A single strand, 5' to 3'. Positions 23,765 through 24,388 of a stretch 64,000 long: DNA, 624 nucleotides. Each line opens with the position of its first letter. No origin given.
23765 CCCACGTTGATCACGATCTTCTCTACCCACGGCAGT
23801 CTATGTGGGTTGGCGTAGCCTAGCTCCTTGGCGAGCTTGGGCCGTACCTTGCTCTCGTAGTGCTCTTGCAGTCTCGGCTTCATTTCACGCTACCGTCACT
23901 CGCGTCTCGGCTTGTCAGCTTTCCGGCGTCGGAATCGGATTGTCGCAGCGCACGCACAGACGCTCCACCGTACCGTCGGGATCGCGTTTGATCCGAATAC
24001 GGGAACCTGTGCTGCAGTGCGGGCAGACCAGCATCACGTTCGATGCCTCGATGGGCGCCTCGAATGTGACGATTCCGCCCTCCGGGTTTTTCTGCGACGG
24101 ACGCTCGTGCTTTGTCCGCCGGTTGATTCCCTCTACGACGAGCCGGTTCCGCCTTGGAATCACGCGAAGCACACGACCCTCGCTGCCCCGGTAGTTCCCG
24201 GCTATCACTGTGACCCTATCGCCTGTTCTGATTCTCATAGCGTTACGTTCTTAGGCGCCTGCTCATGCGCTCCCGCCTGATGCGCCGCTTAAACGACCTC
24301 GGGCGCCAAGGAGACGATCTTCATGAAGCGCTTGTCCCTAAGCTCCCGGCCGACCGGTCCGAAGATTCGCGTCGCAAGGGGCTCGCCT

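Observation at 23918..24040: Ribosomal protein L24 with a C-terminal CxxC...CxxC zinc-ribbon-like tail; every Zn-capable r-protein in the window is the Zn form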

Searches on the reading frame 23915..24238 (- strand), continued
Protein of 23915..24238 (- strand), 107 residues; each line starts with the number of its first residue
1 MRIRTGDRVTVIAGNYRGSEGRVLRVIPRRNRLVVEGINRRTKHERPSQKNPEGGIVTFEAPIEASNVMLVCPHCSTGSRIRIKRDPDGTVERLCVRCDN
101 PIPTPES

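Call 23: find_related_loci(query=A2, collection=genome_contigs, flank=1500)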
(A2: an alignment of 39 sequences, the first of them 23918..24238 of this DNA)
Query A2 (107 aa) in genome_contigs; peptide patterns used: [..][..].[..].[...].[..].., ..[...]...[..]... (x = any residue, [..] = any of these).
600 stretches matched a pattern (row limit reached: there are more); 479 encode a relative of the query (tblastn E <= 1e-3); the best 80 are kept; 80 distinct loci.
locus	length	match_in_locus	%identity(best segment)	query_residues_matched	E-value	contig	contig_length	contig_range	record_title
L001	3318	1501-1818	74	1-106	8e-53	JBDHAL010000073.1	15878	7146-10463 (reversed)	MAG: Gemmatimonadota bacterium isolate M3-44_Bin_235 M3-44_Bin_235_scaffold_19073, whole genome shotgun sequence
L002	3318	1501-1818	73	1-106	5e-52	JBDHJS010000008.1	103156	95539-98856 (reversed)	MAG: Gemmatimonadota bacterium isolate BHB10-26_Bin_292 BHB10-26_Bin_292_scaffold_288, whole genome shotgun sequence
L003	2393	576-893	71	1-106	4e-52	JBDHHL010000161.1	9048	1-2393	MAG: Gemmatimonadota bacterium isolate M8-62_Bin_193 M8-62_Bin_193_scaffold_38496, whole genome shotgun sequence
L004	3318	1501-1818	74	1-106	1e-51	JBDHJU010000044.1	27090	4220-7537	MAG: Gemmatimonadota bacterium isolate BHB10-26_Bin_323 BHB10-26_Bin_323_scaffold_5589, whole genome shotgun sequence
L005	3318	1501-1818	75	1-106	2e-51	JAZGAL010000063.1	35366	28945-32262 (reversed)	MAG: Gemmatimonadota bacterium isolate SCS1bin.26 SCS1bin.26_63, whole genome shotgun sequence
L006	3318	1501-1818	73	1-106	1e-50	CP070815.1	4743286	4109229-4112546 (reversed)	MAG: Gemmatimonadota bacterium isolate bin118 chromosome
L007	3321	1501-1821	72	1-107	2e-50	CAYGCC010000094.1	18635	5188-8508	MAG TPA_asm: uncultured Gemmatimonadota bacterium isolate ERP108616_co1_93 genome assembly, contig: k119_612500, whole g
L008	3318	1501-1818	72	1-106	4e-50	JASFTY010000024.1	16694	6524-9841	MAG: Gemmatimonadales bacterium isolate D1103U20metaG_sub_Bin_457 D1103U20metaG_FD_scaffold_820_c1, whole genome shotgun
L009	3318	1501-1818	70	1-106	3e-50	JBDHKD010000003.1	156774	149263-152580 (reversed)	MAG: Gemmatimonadota bacterium isolate BHB10-38_Bin_112 BHB10-38_Bin_112_scaffold_366, whole genome shotgun sequence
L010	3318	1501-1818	74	1-106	2e-50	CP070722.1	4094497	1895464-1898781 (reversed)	MAG: Gemmatimonadota bacterium isolate bin464 chromosome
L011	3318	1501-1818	73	1-106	3e-50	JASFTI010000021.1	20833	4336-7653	MAG: Gemmatimonadales bacterium isolate D1103U20metaG_Bin_262 D1103U20metaG_FD_scaffold_526_c1, whole genome shotgun seq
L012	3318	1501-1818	70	1-106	4e-50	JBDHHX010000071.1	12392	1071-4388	MAG: Gemmatimonadota bacterium isolate M8-62_Bin_360 M8-62_Bin_360_scaffold_22168, whole genome shotgun sequence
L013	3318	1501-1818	72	1-106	4e-50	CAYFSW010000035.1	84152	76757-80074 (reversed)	MAG TPA_asm: uncultured Gemmatimonadota bacterium isolate ERP108616_co1_161 genome assembly, contig: k119_176212, whole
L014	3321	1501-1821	72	1-107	9e-50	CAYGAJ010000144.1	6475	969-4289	MAG TPA_asm: uncultured Gemmatimonadota bacterium isolate ERP108616_co2_293 genome assembly, contig: NODE_24891_length_6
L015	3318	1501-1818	68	1-106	6e-50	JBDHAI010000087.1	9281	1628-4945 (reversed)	MAG: Gemmatimonadota bacterium isolate M3-44_Bin_197 M3-44_Bin_197_scaffold_35630, whole genome shotgun sequence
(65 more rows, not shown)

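Call 27: predict_structure(alignment_id=A2)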
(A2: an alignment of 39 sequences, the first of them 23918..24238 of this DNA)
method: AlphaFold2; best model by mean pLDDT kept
length: 107 residues; sequences in the alignment: 39
mean_pLDDT: 80.5   pTM: 0.66
mean pLDDT of the five models: 80.5, 78.7, 77.1, 76.1, 75.1
residues with pLDDT >= 90: 12; 70-90: 72; 50-70: 22; < 50: 1
segments of 3 or more residues with pLDDT < 50: none
pLDDT, mean of each block of 10 residues (from residue 1): 85 82 89 82 60 72 78 89 86 89 71
secondary structure, 60 per line:
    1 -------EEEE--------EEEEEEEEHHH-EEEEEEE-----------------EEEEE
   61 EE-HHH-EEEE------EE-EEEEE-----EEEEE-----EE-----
elements in order: E8-11 E20-27 E32-38 E56-62 E68-71 E81-85 E91-95
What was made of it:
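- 23918..24040 (-): C-terminal domain of uL24 carrying the four-Cys (C+) metal site: C72, C75, C95, C98. AF2 pLDDT is 86-89 over residues 71-100, with beta-strands flanking each CxxC (call 27).
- On Bacterial uL24 (rplX; TIGR01079 / PF17136 + KOW): The AF2 model has pLDDT 80.5 (call 27).
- The AF2 model is confident over the tail and places each CxxC beside beta-strands (call 27).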

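Call 30: search_protein_representatives(protein=window:23915-24235:-)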
Query: 106 residues. Proteins with E-value up to 0.001 (for the whole library): 5579; up to 1e-10: 1281; up to 1e-30: 2. The best 150 are listed.
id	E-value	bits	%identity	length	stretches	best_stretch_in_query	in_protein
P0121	3.1e-36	140.0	58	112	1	2-105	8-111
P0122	3.2e-33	130.4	97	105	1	11-74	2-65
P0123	1.3e-29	118.8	57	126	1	2-104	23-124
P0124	1.4e-28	115.5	47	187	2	2-100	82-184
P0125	9.1e-26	106.4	63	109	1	1-81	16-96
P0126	5.0e-25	104.0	55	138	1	1-92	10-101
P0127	3.9e-24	101.1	53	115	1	2-101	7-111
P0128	8.0e-24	100.1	64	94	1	2-102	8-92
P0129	3.7e-23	98.0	69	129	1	3-73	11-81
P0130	4.1e-23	97.8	45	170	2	1-80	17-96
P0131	1.2e-22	96.4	43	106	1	2-103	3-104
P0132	1.8e-22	95.8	39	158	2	9-98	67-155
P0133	2.8e-22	95.2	45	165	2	1-79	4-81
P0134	3.0e-22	95.1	49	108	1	2-101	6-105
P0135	3.5e-22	94.9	52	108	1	1-99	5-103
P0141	4.2e-21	91.4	40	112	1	2-101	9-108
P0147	7.5e-21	90.6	49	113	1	1-99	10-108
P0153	2.3e-20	89.0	42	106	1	1-100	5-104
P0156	5.1e-20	87.9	46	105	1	1-99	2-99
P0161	1.2e-19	86.8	45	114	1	1-101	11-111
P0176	4.9e-19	84.7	45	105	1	1-100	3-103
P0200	2.4e-18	82.5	36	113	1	1-104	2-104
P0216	7.7e-18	80.9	40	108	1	4-105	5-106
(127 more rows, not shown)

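Call 32: fold_search(model_id=the predicted structure, library=pdb)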
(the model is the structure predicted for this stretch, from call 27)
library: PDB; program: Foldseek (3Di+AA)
matches with E <= 10: 886; with E <= 0.001: 111
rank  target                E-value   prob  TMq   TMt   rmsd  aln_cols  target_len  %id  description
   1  8buu_U                1.7e-08  1.00  0.67  0.70   6.9       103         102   38  ARE-ABCF VmlR2 bound to a 70S ribosome (released 2023-04-05)
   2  8p2f_X                3.5e-08  1.00  0.68  0.71   6.7       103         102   43  Staphylococcus aureus 70S ribosome with elongation factor G locked with fusidic acid cyclopentane in post-translocatio (released 2024-05-01)
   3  8uu5_W                6.1e-08  1.00  0.67  0.70   6.8       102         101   39  Cryo-EM structure of the Listeria innocua 70S ribosome (head-swiveled) in complex with pe/E-tRNA (structure I-B) (released 2024-02-28)
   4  7nhl_X                8.0e-08  1.00  0.64  0.69   6.7       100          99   43  VgaA-LC, an antibiotic resistance ABCF, in complex with 70S ribosome from Staphylococcus aureus (released 2021-05-05)
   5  7azo_L24A             1.4e-07  1.00  0.70  0.69   6.4       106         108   39  70S thermus thermophilus ribosome with bound antibiotic lead SEQ-977 (released 2022-06-01)
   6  4v8a_AY               1.5e-07  1.00  0.68  0.68   6.6       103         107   38  The structure of thermorubin in complex with the 70S ribosome from Thermus thermophilus. (released 2014-07-09)
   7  8a57_X                1.7e-07  1.00  0.60  0.67   6.8        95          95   41  Cryo-EM structure of HflXr bound to the Listeria monocytogenes 50S ribosomal subunit. (released 2022-11-02)
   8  6qnq_C5               1.8e-07  1.00  0.68  0.66   6.7       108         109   37  70S ribosome initiation complex (IC) with experimentally assigned potassium ions (released 2019-06-19)
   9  9i5v_X                2.0e-07  1.00  0.68  0.71   6.3       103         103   38  70S P. gingivalis ribosome erm-delta-porN strain (released 2025-08-20)
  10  8uu4_W                2.0e-07  1.00  0.62  0.66   6.8        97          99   39  Cryo-EM structure of the Listeria innocua 70S ribosome in complex with HPF (structure I-A) (released 2024-02-28)
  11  7nhn_X                2.0e-07  1.00  0.60  0.67   6.7        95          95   41  VgaL, an antibiotic resistance ABCF, in complex with 70S ribosome from Listeria monocytogenes (released 2021-05-05)
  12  9i5x_X                2.6e-07  1.00  0.68  0.71   6.3       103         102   37  Porphyromonas gingivalis 70S ribosome (W83 Strain) (released 2025-08-20)
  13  7p48_S                3.1e-07  1.00  0.63  0.67   7.0        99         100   43  Staphylococcus aureus ribosome in complex with Sal(B) (released 2022-02-02)
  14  8uu9_W                4.0e-07  1.00  0.63  0.67   6.8        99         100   39  Cryo-EM structure of the ratcheted Listeria innocua 70S ribosome (head-swiveled) in complex with HflXr and pe/E-tRNA ( (released 2024-02-28)
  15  5o60_V                4.3e-07  1.00  0.67  0.73   6.2       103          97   39  Structure of the 50S large ribosomal subunit from Mycobacterium smegmatis (released 2017-07-12)
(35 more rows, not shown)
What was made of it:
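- On Bacterial uL24 (rplX; TIGR01079 / PF17136 + KOW): The top 50 Foldseek PDB hits are all uL24 or uL24m chains, probability 1.00, with 95-111 aligned columns (call 32).
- Closest known: Thermus thermophilus 50S ribosomal protein L24. Same: The model matches it over its full length (TM about 0.7, 38-39% identity, call 32).
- Foldseek aligns the model full-length to Thermus uL24 7azo_L24A (106 columns, TM 0.70) and to C- uL24s (call 32).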

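Call 40: find_encoding_contigs(protein=window:23915-24238:-, flank=2000, max_places=4)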
Protein window:23915-24238:- (107 aa): 16 contigs read that carry it; 4 places shown.
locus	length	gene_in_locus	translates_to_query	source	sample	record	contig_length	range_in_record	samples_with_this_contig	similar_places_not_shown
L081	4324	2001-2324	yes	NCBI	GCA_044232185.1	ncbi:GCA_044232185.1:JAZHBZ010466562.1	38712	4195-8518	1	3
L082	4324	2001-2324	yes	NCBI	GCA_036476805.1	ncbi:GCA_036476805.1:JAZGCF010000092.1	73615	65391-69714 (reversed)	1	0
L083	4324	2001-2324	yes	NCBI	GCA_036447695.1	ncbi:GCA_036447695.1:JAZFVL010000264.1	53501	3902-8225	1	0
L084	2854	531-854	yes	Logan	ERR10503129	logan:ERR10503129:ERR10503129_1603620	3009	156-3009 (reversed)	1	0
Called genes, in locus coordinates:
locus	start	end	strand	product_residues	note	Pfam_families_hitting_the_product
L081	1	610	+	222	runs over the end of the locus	PF07650:KH_2, PF00189:Ribosomal_S3_C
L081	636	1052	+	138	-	PF00252:Ribosomal_L16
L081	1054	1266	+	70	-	PF00831:Ribosomal_L29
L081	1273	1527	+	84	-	PF00366:Ribosomal_S17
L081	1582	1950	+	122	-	PF00238:Ribosomal_L14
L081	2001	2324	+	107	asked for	PF00467:KOW, PF17136:ribosomal_L24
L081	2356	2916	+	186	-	PF00281:Ribosomal_L5, PF00673:Ribosomal_L5_C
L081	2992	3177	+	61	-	PF00253:Ribosomal_S14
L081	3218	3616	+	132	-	PF00410:Ribosomal_S8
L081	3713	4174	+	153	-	PF00347:Ribosomal_L6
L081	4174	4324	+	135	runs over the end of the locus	PF00861:Ribosomal_L18p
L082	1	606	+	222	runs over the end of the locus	PF07650:KH_2, PF00189:Ribosomal_S3_C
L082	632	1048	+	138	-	PF00252:Ribosomal_L16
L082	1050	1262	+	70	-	PF00831:Ribosomal_L29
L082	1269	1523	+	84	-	PF00366:Ribosomal_S17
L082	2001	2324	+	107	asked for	PF00467:KOW, PF17136:ribosomal_L24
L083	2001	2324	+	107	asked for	PF00467:KOW, PF17136:ribosomal_L24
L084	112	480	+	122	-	PF00238:Ribosomal_L14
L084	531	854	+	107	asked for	PF00467:KOW, PF17136:ribosomal_L24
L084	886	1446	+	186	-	PF00281:Ribosomal_L5, PF00673:Ribosomal_L5_C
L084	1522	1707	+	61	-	PF00253:Ribosomal_S14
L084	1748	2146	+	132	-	PF00410:Ribosomal_S8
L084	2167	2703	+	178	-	PF00347:Ribosomal_L6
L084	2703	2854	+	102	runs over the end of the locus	?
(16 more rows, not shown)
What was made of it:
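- On Bacterial uL24 (rplX; TIGR01079 / PF17136 + KOW): The same order carries Pfam labels in L081-L084 (call 40).
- The exact protein occurs in assemblies whose accession series contains South China Sea bins (calls 23, 40).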

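Call 41: list_cluster_members(proteins=[P0131, P0135, P0141, P0147, P0153, P0161, P0176, P0200, P0216, P0156])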
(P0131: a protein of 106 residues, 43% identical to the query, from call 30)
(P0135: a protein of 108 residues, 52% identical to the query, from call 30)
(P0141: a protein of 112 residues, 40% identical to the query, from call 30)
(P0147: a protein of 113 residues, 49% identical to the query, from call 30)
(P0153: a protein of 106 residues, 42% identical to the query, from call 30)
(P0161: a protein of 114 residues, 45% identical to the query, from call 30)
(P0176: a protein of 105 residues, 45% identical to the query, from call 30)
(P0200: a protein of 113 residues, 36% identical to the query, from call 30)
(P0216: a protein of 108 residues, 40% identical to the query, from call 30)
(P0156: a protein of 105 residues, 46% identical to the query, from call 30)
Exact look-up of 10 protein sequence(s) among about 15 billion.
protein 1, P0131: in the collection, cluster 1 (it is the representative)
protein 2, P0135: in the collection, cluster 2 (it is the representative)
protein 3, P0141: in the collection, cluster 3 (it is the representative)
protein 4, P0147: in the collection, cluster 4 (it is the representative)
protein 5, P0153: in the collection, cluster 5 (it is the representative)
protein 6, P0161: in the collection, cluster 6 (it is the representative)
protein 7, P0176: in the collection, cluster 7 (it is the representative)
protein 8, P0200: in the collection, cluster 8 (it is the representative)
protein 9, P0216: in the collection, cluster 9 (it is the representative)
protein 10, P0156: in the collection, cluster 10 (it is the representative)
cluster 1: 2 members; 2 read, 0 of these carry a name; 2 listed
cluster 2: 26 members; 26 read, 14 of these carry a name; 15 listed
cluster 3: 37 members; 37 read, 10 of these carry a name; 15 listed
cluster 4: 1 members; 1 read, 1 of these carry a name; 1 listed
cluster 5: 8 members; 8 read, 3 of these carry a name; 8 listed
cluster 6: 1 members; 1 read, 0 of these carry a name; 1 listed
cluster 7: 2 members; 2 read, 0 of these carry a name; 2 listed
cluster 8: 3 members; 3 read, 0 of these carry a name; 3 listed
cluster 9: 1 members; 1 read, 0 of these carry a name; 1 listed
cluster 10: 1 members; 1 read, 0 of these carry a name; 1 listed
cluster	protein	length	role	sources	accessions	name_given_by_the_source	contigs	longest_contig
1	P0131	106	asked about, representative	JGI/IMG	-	-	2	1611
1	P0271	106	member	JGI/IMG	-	-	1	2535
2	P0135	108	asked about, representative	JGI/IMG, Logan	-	-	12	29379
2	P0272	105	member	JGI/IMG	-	large subunit ribosomal protein L24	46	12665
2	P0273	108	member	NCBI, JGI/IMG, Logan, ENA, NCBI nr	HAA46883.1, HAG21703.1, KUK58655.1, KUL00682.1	MAG TPA: 50S ribosomal protein L24 [Synergistaceae bacterium] | MAG: 50S ribosomal protein L24 [Synergistales bacterium 53_16]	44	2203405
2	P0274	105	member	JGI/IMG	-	large subunit ribosomal protein L24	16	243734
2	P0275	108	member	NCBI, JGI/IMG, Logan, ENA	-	large subunit ribosomal protein L24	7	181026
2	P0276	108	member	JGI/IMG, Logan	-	large subunit ribosomal protein L24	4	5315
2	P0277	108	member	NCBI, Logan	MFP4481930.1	MAG: 50S ribosomal protein L24 [Thermovirgaceae bacterium]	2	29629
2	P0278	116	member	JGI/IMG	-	large subunit ribosomal protein L24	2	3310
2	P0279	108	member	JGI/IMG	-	large subunit ribosomal protein L24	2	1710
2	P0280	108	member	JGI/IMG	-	large subunit ribosomal protein L24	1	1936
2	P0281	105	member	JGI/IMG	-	large subunit ribosomal protein L24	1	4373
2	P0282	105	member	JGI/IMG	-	large subunit ribosomal protein L24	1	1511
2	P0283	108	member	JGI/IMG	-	large subunit ribosomal protein L24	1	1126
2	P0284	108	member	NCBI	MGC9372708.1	MAG: 50S ribosomal protein L24 [Thermovirgaceae bacterium]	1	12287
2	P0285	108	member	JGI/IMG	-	large subunit ribosomal protein L24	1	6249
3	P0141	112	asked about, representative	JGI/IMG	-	-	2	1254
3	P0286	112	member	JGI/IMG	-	large subunit ribosomal protein L24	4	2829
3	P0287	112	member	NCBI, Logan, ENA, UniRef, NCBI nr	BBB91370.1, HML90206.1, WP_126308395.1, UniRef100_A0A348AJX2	MAG TPA: 50S ribosomal protein L24 [Methylomusa anaerophila] | Large ribosomal subunit protein uL24 n=1 Tax=Methylomusa anaerophila TaxID=1930071 ... | 50S ribosomal protein L24 [Methylomusa anaerophila]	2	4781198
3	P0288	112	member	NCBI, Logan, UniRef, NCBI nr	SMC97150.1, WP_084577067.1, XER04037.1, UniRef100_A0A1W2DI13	50S ribosomal protein L24 [Sporomusa malonica] | Large ribosomal subunit protein uL24 n=1 Tax=Sporomusa malonica TaxID=112901 ...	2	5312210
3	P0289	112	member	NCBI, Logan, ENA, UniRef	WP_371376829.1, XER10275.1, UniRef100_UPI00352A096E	50S ribosomal protein L24 [Sporomusa aerivorans] | 50S ribosomal protein L24 n=1 Tax=Sporomusa aerivorans TaxID=204936 RepID=UPI00352A096E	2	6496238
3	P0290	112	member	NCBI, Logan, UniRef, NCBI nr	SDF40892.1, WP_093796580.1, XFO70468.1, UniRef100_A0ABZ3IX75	50S ribosomal protein L24 [Sporomusa acidovorans] | Large ribosomal subunit protein uL24 n=1 Tax=Sporomusa acidovorans (strain ATCC 49682 / ...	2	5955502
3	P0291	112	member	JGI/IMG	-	ribosomal protein L24, bacterial/organelle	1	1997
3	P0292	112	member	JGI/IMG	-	large subunit ribosomal protein L24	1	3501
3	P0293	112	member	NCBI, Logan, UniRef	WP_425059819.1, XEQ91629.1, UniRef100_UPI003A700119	50S ribosomal protein L24 [Sporomusa carbonis] | 50S ribosomal protein L24 n=1 Tax=Sporomusa carbonis TaxID=3076075 RepID=UPI003A700119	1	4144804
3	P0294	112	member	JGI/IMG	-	large subunit ribosomal protein L24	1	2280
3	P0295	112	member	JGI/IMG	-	large subunit ribosomal protein L24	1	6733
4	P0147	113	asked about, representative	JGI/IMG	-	large subunit ribosomal protein L24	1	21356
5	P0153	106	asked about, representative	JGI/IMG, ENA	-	large subunit ribosomal protein L24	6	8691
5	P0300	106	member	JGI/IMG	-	large subunit ribosomal protein L24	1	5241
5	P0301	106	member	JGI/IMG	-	large subunit ribosomal protein L24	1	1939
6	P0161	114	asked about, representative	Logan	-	-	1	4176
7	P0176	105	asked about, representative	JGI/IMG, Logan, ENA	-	-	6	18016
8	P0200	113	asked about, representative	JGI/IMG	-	-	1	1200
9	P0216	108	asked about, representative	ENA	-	-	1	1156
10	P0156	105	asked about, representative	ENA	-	-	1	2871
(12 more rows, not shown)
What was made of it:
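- Named C+ members include Synergistaceae, Thermovirgaceae, Sporomusa and Methylomusa (call 41).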

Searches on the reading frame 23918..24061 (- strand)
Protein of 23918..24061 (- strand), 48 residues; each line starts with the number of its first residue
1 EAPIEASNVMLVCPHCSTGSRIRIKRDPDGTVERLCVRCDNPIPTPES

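Call 6: search_solved_structures(query=window:23918-24061:-, show_alignments=5, max_evalue=1)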
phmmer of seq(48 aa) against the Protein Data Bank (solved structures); distinct sequences matched with E-value up to 1: 15.
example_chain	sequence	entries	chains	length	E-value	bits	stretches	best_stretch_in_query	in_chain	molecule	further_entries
10px_1Y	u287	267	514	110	5.3e-05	26.4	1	1-46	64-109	50S ribosomal protein L24 | 50S ribosomal protein L23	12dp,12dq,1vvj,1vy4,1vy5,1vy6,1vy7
4v7p_BU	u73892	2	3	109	5.4e-05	26.3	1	1-46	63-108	50S ribosomal protein L24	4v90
4v9j_BY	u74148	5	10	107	0.00014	25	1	1-43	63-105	50S ribosomal protein L24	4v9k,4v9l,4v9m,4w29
4zer_1Y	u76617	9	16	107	0.00024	24.3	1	1-41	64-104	50S ribosomal protein L24 | Large ribosomal subunit protein uL24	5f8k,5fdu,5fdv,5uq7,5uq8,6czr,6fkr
4v87_AU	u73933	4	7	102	0.00066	22.9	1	1-39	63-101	50S ribosomal protein L24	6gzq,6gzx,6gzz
4v68_BY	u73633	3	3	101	0.0012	22.2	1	1-39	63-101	50S ribosomal protein L24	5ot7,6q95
4v83_BU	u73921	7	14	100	0.01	19.2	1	1-37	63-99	50S ribosomal protein L24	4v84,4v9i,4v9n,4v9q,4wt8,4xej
8pf0_A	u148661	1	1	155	0.085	16.4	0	10-40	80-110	Affilin variant Af1 (77405)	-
6n57_M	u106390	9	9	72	0.3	14.7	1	18-45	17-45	Protein TraR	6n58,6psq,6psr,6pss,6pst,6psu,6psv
9evs_1V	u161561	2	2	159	0.34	14.5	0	1-36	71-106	uL24m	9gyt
8peq_J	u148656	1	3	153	0.38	14.4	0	12-40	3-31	Affilin variant Af2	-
6xyw_Au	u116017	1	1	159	0.38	14.4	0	1-36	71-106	50S ribosomal protein L24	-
5w1s_M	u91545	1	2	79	0.39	14.3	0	19-45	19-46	Protein TraR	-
1xbf_A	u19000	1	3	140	0.78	13.4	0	9-44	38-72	Clostridium acetobutylicum Q97KL0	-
1vmh_A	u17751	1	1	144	0.83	13.3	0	9-44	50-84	Uncharacterized conserved protein YjbQ/UPF0047 family, ortholog yugU B.subtilis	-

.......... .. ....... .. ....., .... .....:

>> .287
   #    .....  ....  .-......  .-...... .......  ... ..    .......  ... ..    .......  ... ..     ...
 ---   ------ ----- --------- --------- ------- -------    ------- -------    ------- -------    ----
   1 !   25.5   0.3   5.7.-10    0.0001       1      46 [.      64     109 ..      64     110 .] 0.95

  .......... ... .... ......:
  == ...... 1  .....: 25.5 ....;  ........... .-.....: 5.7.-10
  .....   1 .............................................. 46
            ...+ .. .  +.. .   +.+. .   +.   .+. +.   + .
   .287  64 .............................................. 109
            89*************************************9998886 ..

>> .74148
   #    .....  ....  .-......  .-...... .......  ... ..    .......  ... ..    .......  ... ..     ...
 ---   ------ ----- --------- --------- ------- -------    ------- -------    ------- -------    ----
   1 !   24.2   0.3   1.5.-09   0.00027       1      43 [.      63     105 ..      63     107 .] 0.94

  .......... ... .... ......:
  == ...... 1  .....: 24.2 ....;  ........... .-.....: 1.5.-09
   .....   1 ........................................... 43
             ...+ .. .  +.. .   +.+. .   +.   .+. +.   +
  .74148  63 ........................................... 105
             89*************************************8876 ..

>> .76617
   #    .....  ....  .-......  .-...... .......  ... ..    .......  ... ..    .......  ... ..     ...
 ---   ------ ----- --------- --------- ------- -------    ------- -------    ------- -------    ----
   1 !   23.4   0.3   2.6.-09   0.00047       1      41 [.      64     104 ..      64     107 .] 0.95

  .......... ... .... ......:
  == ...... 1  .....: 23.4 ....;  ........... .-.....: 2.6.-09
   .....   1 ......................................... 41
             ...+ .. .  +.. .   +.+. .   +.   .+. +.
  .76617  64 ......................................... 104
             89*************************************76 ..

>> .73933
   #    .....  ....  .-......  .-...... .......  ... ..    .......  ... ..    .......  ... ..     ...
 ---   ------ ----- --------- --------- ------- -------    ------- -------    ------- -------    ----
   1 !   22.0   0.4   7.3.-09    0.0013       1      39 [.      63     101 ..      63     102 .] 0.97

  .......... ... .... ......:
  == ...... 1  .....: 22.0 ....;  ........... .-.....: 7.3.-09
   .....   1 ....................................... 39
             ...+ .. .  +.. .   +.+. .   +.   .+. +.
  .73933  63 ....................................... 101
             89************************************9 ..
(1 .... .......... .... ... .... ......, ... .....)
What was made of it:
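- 23918..24040 (-): It aligns in register with CPAC...CAKC of T. thermophilus L24 (call 6).
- Closest known: Thermus thermophilus 50S ribosomal protein L24. Same: The C-terminal domain has the same length and the four Cys are in the same columns: CPAC-x19-CAKC against CPHC-x19-CVRC (call 6).
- Checked: They align residue for residue with the four Cys of T. thermophilus L24 (call 6).
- Same four Cys positions as T. thermophilus L24 (267 PDB entries): call 6. The motif aligns in register with that site (call 6).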
